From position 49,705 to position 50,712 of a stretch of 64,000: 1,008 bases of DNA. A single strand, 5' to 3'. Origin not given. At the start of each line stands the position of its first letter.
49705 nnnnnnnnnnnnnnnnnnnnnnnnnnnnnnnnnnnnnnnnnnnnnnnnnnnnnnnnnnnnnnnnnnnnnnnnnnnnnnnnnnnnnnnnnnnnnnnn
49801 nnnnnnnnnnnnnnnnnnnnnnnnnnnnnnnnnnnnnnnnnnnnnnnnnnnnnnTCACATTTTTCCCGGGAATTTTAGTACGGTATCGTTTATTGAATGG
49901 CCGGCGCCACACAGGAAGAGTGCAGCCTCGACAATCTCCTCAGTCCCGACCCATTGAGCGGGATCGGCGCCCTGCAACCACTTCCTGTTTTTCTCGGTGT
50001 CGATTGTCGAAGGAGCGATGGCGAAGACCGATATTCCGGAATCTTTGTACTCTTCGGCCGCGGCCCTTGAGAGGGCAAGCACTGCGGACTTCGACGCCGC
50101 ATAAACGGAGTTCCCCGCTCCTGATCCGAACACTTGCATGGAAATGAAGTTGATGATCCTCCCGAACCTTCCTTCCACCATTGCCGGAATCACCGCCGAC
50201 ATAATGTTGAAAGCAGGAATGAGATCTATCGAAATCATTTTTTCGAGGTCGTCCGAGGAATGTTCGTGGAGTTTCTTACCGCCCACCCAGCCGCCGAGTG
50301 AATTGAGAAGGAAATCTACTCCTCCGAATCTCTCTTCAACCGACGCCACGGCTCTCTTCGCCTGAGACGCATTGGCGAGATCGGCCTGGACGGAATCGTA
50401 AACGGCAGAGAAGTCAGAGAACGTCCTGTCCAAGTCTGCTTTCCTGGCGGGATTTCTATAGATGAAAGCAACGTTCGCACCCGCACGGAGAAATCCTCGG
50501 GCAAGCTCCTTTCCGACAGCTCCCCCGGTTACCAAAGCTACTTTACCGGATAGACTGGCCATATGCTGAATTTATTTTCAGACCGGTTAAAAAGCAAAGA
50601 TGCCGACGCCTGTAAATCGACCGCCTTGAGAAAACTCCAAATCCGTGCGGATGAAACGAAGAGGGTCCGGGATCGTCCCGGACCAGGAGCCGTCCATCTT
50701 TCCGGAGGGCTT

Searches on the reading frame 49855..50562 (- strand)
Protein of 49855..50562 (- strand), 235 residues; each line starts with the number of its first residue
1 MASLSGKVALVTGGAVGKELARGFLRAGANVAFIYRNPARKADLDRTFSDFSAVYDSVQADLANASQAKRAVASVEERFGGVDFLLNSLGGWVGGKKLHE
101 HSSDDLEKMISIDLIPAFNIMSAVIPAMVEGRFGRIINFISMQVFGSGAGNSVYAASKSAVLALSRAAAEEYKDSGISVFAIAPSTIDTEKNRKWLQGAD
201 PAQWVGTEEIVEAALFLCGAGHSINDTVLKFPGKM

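Call 39: search_protein_families(library=pfam, proteins=[window:49855-50562:-], max_evalue=0.00001)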
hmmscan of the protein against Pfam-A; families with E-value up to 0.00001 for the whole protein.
window:49855-50562:- (235 aa): 3 families
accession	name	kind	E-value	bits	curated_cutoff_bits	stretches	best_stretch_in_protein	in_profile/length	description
PF00106.31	adh_short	-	1.7e-40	139.1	26.6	1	7-196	1-191/195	short chain dehydrogenase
PF13561.12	adh_short_C2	-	2.1e-35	122.9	27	1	16-219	8-218/236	Enoyl-(Acyl carrier protein) reductase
PF13460.12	NAD_binding_10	-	3e-06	27.7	27.2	1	14-198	4-157/184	NAD(P)H-binding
